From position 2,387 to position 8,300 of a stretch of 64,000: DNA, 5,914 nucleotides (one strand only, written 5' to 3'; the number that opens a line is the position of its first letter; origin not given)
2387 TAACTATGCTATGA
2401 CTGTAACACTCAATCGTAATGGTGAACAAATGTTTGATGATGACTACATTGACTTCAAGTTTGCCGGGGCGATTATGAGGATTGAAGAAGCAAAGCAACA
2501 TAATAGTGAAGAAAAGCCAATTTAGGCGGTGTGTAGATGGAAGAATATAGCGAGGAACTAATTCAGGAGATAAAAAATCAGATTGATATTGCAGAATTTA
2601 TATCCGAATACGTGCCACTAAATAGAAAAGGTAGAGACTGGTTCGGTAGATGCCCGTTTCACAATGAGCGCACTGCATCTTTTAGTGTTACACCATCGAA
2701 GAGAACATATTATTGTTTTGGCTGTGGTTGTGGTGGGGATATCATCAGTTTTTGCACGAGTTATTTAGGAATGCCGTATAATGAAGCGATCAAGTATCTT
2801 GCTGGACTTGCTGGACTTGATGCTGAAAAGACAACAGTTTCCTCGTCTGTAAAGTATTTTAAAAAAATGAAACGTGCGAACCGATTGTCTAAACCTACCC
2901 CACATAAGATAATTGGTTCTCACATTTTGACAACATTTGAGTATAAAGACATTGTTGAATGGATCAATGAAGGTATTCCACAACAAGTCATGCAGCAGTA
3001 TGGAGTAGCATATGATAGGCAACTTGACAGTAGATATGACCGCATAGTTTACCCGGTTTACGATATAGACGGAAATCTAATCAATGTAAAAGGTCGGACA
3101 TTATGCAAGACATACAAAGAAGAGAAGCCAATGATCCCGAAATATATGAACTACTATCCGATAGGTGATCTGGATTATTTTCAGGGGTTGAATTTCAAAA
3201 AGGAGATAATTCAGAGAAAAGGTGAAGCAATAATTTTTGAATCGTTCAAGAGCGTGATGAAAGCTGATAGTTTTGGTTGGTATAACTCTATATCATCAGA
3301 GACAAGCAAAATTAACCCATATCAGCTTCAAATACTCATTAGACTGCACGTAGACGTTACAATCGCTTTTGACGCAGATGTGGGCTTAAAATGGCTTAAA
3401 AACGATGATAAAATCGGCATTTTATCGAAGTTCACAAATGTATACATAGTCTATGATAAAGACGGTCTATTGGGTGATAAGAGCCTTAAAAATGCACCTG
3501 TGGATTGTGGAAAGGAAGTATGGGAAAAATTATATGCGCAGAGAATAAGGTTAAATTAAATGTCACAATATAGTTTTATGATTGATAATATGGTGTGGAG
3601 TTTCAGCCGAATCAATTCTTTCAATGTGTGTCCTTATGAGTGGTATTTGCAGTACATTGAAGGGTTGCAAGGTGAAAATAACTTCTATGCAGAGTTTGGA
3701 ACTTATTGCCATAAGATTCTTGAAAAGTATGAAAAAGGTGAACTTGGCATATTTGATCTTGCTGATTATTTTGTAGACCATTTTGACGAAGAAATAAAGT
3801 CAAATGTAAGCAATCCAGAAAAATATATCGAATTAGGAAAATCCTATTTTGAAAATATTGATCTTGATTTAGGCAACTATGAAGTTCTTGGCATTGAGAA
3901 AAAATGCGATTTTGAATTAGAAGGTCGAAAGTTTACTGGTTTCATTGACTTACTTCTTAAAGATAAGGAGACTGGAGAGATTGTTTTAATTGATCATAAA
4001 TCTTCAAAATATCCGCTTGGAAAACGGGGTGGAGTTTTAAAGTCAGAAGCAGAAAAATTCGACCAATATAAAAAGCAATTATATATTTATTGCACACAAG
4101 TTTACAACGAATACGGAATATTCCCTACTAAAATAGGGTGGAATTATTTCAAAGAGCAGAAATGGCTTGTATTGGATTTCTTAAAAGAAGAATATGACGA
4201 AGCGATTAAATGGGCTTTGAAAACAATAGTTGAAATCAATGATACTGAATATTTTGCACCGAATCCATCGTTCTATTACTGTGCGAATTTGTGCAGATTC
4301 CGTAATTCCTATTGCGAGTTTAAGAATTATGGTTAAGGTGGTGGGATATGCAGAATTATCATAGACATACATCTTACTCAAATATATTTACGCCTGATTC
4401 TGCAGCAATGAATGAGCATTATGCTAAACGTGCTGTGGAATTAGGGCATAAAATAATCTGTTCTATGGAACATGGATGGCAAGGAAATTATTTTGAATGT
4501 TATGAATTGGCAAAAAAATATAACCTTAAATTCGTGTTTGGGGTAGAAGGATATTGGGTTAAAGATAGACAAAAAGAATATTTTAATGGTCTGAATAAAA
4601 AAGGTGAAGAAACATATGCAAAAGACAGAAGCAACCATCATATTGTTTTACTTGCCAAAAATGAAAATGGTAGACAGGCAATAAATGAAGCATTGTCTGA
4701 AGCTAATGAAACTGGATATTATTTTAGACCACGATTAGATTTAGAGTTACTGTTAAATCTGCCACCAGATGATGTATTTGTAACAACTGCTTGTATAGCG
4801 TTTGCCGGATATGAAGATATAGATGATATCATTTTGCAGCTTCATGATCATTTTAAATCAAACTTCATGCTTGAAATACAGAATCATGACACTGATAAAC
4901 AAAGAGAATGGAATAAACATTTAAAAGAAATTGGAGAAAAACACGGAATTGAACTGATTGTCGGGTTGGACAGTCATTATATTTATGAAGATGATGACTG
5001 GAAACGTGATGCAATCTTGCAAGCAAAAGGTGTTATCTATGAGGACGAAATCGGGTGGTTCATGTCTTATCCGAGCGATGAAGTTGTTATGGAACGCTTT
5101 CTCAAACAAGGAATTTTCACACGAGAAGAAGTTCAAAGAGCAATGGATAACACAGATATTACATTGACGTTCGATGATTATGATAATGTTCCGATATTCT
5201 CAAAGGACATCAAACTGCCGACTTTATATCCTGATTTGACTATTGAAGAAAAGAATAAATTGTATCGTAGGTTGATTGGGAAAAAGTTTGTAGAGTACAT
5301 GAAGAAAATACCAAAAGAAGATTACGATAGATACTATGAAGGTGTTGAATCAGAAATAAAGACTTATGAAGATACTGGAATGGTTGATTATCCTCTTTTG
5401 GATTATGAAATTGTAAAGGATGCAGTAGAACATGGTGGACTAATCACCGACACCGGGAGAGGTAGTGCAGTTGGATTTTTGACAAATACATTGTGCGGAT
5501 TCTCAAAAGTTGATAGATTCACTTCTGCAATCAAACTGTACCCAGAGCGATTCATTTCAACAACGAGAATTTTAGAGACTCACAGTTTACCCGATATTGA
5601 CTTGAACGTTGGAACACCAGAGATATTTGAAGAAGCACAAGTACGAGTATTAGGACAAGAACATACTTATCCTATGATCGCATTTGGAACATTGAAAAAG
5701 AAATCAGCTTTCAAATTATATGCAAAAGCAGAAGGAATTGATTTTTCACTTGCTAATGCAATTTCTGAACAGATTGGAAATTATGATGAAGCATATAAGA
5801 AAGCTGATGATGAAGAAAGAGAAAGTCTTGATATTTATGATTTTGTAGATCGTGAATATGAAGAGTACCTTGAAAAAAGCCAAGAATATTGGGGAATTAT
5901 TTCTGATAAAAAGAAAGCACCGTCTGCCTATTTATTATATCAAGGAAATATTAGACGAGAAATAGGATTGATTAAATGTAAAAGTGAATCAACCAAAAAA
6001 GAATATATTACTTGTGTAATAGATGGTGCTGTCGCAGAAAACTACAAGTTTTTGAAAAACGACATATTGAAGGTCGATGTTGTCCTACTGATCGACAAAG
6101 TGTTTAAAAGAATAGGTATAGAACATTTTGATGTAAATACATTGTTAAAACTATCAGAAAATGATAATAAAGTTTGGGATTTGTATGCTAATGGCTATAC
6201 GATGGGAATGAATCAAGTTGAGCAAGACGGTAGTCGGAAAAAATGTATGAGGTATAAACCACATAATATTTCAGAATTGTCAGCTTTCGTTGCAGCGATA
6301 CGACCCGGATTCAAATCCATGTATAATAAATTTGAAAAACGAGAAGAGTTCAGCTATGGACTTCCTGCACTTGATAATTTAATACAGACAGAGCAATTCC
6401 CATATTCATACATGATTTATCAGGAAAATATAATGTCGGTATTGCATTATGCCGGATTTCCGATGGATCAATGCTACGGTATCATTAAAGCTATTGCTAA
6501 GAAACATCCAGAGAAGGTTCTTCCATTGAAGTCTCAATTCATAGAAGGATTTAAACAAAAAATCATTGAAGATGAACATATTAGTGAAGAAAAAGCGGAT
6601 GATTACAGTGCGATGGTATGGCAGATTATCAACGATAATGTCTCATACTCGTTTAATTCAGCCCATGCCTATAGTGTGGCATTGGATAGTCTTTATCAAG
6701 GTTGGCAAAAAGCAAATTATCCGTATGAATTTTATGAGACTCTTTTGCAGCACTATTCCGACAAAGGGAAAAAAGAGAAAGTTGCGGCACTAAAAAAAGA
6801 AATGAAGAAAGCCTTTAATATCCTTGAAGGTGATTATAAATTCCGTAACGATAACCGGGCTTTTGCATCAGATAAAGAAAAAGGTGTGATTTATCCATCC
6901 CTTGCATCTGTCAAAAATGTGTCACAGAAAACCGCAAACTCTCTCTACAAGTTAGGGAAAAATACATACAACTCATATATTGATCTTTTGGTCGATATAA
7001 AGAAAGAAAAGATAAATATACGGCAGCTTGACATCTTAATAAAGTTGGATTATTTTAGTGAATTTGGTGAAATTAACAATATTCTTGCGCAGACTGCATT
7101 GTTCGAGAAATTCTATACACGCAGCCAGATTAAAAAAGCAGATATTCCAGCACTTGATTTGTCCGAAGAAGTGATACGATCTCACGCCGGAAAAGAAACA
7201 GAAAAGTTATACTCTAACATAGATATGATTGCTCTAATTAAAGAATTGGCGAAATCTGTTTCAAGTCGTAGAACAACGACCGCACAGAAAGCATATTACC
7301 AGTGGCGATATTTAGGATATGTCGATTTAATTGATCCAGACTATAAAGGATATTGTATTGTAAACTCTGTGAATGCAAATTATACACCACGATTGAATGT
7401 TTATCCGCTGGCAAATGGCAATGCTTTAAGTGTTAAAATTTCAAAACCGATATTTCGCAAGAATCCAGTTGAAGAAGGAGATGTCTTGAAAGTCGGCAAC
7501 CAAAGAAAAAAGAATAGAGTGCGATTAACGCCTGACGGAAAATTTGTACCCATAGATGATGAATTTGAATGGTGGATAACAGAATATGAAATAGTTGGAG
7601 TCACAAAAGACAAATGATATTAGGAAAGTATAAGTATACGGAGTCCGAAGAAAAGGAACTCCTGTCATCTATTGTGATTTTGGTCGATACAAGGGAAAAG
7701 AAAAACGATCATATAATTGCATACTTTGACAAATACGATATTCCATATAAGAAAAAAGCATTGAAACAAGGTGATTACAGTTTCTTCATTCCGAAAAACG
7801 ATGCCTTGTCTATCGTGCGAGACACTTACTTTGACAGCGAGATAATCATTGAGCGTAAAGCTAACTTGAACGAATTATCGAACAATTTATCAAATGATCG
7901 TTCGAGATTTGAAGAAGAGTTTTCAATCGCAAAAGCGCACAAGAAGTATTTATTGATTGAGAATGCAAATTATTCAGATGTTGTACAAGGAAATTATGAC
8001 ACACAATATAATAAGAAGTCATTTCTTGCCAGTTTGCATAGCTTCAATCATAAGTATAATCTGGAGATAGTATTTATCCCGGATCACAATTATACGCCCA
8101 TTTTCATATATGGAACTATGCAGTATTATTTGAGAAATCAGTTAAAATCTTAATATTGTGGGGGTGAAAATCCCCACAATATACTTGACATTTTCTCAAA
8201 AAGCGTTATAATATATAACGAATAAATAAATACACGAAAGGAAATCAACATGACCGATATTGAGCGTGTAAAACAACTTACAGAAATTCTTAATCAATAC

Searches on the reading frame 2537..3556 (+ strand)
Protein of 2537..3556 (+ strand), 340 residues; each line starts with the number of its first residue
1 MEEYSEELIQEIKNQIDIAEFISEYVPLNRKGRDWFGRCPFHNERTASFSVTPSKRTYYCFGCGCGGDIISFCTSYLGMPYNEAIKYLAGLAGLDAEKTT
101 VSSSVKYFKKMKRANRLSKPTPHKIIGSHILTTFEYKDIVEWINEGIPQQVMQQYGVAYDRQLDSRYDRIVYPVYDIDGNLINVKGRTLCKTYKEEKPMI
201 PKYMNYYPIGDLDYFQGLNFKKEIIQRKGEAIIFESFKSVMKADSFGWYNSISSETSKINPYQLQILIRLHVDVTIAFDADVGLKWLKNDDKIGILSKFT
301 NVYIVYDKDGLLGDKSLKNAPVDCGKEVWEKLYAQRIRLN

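Call 14: search_protein_families(library=phrogs, proteins=[window:2537-3556:+], max_evalue=0.00001)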
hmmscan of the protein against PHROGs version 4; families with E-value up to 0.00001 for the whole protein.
window:2537-3556:+ (340 aa): 10 families
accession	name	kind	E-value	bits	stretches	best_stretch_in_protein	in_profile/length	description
phrog_6444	-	DNA, RNA and nucleotide metabolism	2e-40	140.2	2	5-159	6-160/577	DNA primase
phrog_47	-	DNA, RNA and nucleotide metabolism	1.2e-35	124.3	1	17-320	30-321/947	DNA primase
phrog_18097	-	DNA, RNA and nucleotide metabolism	6.3e-26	92.2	1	10-151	8-147/199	DNA primase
phrog_11992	-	unknown function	4.4e-19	70.4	1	7-114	2-107/177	-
phrog_22657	-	unknown function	5.7e-19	68.3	2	7-139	7-135/1185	-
phrog_510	-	DNA, RNA and nucleotide metabolism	4.9e-16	59.6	1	10-109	18-114/667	DNA primase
phrog_26824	-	unknown function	1.6e-12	47.4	1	14-117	6-108/868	-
phrog_360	-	DNA, RNA and nucleotide metabolism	7.3e-12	46.5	1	18-112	8-107/133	DNA primase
phrog_239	-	DNA, RNA and nucleotide metabolism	1.2e-08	35.4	1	38-309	44-261/801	DNA primase/helicase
phrog_5311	-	DNA, RNA and nucleotide metabolism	3.4e-06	26.6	0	42-86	108-153/692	helicase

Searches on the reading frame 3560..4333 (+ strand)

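Call 72: search_protein_families(library=pfam, proteins=[window:3560-4333:+], max_evalue=0.001)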
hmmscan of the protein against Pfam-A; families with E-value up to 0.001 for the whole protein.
window:3560-4333:+ (258 aa): 1 family
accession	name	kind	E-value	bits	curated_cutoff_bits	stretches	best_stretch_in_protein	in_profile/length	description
PF12705.13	PDDEXK_1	-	1e-19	71.9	22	1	13-253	2-241/247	PD-(D/E)XK nuclease superfamily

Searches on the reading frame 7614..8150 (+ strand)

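Call 72: search_protein_families(library=pfam, proteins=[window:7614-8150:+], max_evalue=0.001)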
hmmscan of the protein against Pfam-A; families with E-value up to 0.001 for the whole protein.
window:7614-8150:+ (179 aa): 1 family
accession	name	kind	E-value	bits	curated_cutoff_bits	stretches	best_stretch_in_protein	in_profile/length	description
PF02732.21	ERCC4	-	6.3e-14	52.5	24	1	24-165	1-137/140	ERCC4 domain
